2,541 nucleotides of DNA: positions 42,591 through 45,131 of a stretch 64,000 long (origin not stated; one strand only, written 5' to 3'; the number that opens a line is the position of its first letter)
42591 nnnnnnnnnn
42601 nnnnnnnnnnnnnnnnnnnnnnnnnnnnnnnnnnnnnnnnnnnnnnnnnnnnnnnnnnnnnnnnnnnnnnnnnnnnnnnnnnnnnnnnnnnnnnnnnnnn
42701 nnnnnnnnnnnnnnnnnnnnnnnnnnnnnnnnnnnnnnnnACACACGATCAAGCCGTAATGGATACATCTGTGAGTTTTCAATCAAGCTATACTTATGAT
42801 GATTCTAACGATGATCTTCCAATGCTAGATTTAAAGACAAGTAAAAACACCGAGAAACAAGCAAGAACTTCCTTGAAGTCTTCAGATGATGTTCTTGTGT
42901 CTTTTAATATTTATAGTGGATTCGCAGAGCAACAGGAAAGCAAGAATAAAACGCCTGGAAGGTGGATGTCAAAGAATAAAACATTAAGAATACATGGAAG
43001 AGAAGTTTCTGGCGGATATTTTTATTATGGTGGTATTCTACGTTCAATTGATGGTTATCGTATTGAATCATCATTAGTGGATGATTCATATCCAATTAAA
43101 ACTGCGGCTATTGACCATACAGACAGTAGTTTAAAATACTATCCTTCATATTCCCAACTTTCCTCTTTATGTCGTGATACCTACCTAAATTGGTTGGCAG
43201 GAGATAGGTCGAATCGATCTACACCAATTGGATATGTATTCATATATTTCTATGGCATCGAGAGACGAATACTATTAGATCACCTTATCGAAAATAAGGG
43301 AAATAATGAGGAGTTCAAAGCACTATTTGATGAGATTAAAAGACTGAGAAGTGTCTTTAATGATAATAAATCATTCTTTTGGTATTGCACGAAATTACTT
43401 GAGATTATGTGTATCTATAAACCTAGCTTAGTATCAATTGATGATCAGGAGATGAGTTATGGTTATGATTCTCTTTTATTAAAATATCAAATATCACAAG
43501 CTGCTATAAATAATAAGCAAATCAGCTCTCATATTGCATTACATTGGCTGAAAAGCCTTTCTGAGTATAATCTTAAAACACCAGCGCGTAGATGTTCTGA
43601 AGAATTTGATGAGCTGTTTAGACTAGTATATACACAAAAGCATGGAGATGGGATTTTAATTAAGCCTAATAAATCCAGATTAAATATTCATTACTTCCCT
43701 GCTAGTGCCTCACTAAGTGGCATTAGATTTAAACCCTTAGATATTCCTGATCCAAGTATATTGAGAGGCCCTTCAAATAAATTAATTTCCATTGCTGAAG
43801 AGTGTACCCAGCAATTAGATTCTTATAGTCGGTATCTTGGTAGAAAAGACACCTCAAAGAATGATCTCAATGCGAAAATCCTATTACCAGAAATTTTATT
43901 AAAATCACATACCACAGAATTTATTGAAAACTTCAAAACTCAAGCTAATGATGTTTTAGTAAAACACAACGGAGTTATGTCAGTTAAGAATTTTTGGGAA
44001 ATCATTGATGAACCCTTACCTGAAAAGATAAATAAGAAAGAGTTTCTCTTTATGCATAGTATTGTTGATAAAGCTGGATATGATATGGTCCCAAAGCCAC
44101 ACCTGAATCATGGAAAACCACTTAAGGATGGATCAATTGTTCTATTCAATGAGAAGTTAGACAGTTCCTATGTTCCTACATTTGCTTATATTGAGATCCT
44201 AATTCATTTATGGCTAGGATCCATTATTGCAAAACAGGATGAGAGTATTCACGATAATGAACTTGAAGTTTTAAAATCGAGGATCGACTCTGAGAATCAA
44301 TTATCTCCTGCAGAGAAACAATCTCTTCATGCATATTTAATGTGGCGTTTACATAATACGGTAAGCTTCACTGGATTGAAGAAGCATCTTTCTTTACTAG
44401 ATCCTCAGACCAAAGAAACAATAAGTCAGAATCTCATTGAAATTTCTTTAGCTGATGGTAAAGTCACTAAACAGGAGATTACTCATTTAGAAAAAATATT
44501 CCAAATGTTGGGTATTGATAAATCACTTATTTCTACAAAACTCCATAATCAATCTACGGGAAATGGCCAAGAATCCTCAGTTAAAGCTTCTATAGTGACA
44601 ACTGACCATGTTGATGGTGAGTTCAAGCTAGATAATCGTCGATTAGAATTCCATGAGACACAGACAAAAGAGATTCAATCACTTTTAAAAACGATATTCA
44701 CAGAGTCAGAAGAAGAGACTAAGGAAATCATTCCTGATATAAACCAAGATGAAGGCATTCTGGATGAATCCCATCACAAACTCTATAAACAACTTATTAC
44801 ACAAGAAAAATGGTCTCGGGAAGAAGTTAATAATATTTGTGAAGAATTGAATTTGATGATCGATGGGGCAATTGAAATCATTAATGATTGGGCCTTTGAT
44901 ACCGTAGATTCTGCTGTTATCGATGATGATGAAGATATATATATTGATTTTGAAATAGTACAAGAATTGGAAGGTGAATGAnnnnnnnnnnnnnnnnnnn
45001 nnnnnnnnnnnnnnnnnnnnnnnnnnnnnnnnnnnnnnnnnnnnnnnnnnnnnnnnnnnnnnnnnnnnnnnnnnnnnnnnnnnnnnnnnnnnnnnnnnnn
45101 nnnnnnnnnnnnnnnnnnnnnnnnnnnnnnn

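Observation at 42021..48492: AT-rich three-gene module: TerB_N/TerB/TerB_C protein + DUF2791(BrxD)-like ATPase + Lhr-like DExH helicase (Shango-type candidate anti-phage system)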

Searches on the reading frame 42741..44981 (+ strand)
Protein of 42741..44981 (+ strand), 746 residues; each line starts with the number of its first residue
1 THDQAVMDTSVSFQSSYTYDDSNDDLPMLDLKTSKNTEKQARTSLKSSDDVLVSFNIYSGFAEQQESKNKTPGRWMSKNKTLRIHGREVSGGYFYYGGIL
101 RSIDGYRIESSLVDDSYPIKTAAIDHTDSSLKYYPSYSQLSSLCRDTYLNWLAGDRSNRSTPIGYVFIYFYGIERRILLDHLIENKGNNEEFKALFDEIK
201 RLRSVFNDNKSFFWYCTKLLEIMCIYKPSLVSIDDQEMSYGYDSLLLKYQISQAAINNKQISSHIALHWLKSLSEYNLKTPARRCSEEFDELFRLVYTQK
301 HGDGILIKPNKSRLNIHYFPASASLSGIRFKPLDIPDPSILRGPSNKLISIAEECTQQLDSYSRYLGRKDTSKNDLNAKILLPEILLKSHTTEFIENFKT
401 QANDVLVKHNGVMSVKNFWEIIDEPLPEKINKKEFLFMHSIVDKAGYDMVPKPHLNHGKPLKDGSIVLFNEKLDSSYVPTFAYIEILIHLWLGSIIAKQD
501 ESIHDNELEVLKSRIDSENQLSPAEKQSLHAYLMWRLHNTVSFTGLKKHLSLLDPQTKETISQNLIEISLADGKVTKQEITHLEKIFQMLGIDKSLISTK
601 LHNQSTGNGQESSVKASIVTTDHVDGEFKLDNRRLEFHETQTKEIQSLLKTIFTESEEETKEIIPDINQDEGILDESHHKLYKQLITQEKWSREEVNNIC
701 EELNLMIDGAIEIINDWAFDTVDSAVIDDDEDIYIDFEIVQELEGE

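Call 64: predict_structure(alignment_id=A4)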
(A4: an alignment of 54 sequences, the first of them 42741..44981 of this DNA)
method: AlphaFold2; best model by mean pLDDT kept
length: 746 residues; sequences in the alignment: 54
mean_pLDDT: 78.8   pTM: 0.60
mean pLDDT of the five models: 78.8, 78.2, 76.4, 75.9, 73.4
residues with pLDDT >= 90: 259; 70-90: 344; 50-70: 41; < 50: 102
segments of 3 or more residues with pLDDT < 50: 1-62, 608-628, 655-672
pLDDT, mean of each block of 10 residues (from residue 1): 29 26 29 27 37 40 65 86 83 81 67 84 85 80 91 88 91 92 90 95 92 92 93 74 84 91 92 90 93 95 89 86 82 86 92 96 90 85 81 81 90 92 88 89 90 80 90 82 89 85 83 89 91 89 75 81 85 82 85 80 61 29 40 71 72 49 32 77 92 93 92 92 90 91 77
secondary structure, 60 per line:
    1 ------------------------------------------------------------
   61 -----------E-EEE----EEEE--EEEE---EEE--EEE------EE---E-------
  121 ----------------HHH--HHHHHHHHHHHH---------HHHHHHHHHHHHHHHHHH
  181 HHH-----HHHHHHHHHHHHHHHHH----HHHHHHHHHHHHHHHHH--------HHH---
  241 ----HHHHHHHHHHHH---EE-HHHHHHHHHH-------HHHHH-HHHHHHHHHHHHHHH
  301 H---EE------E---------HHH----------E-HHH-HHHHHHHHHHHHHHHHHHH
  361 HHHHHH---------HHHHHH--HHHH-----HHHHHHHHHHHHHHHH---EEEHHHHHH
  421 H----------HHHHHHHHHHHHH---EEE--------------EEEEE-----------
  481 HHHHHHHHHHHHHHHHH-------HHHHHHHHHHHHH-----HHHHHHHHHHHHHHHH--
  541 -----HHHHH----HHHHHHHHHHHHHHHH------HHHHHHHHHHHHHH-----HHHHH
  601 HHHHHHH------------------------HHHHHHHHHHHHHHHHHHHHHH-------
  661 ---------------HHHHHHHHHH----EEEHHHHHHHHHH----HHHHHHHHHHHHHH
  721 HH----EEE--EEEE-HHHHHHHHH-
elements in order (helices of 4 or more, strands of 3 or more residues): E74-76 E81-84 E87-90 E94-96 E99-101 H142-153 H163-183 H189-205 H210-226 H245-256 H263-272 H280-284 H286-301 H342-366 H376-381 H384-387 H393-408 E412-414 H415-421 H432-444 E448-450 E465-469 H481-497 H505-517 H523-538 H546-550 H555-570 H577-590 H596-607 H632-653 H676-685 E690-692 H693-702 H707-722 E727-729 E732-735 H737-745

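Call 67: fold_search(model_id=the predicted structure, library=pdb)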
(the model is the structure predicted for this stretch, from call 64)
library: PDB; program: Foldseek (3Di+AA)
matches with E <= 10: 203; with E <= 0.001: 0
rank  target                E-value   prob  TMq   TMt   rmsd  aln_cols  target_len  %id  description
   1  2h5n_A                9.8e-03  1.00  0.14  0.65   8.7       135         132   15  Crystal Structure of Protein of Unknown Function PG1108 from Porphyromonas gingivalis W83 (released 2006-07-25)
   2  2h5n_D                1.4e-02  1.00  0.14  0.65   5.1       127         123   15  Crystal Structure of Protein of Unknown Function PG1108 from Porphyromonas gingivalis W83 (released 2006-07-25)
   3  2ou3_A                3.1e-02  1.00  0.13  0.46   5.7       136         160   20  Crystal structure of a tellurite resistance protein of cog3793 (npun_f6341) from nostoc punctiforme pcc 73102 at 1.85  (released 2007-03-06)
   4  2h5n_C                4.1e-02  1.00  0.14  0.67   5.3       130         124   15  Crystal Structure of Protein of Unknown Function PG1108 from Porphyromonas gingivalis W83 (released 2006-07-25)
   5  2h5n_B                1.0e-01  1.00  0.14  0.67   5.1       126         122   16  Crystal Structure of Protein of Unknown Function PG1108 from Porphyromonas gingivalis W83 (released 2006-07-25)
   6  9uwh_A4               4.5e-01  0.07  0.10  0.12  20.5       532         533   10  human mitoribosome trapped by retapamulin (released 2025-10-29)
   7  8q9t_E                6.4e-01  0.08  0.11  0.08  28.3       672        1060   13  CryoEM structure of a S. Cerevisiae Ski238 complex bound to RNA (released 2023-11-29)
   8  5haz                  8.5e-01  0.11  0.14  0.17  18.6       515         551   10  Structure of Chaetomium thermophilum Nup170 CTD (released 2016-04-20)
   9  7ocn_B                9.3e-01  0.09  0.10  0.11  22.7       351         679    9  Crystal structure of the bifunctional mannitol-1-phosphate dehydrogenase/phosphatase MtlD from Acinetobacter baumannii (released 2022-04-20)
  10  8fnc_8                9.7e-01  0.05  0.10  0.11  21.3       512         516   11  Cryo-EM structure of RNase-treated RESC-C in trypanosomal RNA editing (released 2023-07-19)
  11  8b9a_A                1.2e+00  0.08  0.06  0.13  25.1       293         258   11  S. cerevisiae replisome + Ctf4, bound by pol alpha primase. Complex engaged with a fork DNA substrate containing a 60  (released 2023-08-09)
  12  9qo6_C                1.3e+00  0.08  0.11  0.17  26.8       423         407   13  9-subunit COP9 signalosome complex (released 2026-02-04)
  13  7oct_A                1.4e+00  0.05  0.09  0.10  24.2       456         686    8  NADPH bound to the dehydrogenase domain of the bifunctional mannitol-1-phosphate dehydrogenase/phosphatase MtlD-N374A  (released 2022-04-20)
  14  7su3_A                1.5e+00  0.04  0.10  0.04  23.9       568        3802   12  CryoEM structure of DNA-PK complex VII (released 2022-01-12)
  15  2j5c_A                1.6e+00  0.03  0.07  0.09  22.6       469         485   10  Rational conversion of substrate and product specificity in a monoterpene synthase. Structural insights into the molec (released 2007-06-26)
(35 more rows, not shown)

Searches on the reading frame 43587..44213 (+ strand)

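Call 72: search_protein_families(library=pfam, proteins=[window:43587-44213:+], max_evalue=5)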
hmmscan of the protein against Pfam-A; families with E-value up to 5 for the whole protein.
window:43587-44213:+ (209 aa): 1 family
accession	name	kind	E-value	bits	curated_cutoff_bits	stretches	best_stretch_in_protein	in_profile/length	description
PF12391.13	PCDO_beta_N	-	0.23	11.6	24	1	57-70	19-32/34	Protocatechuate 3,4-dioxygenase beta subunit N terminal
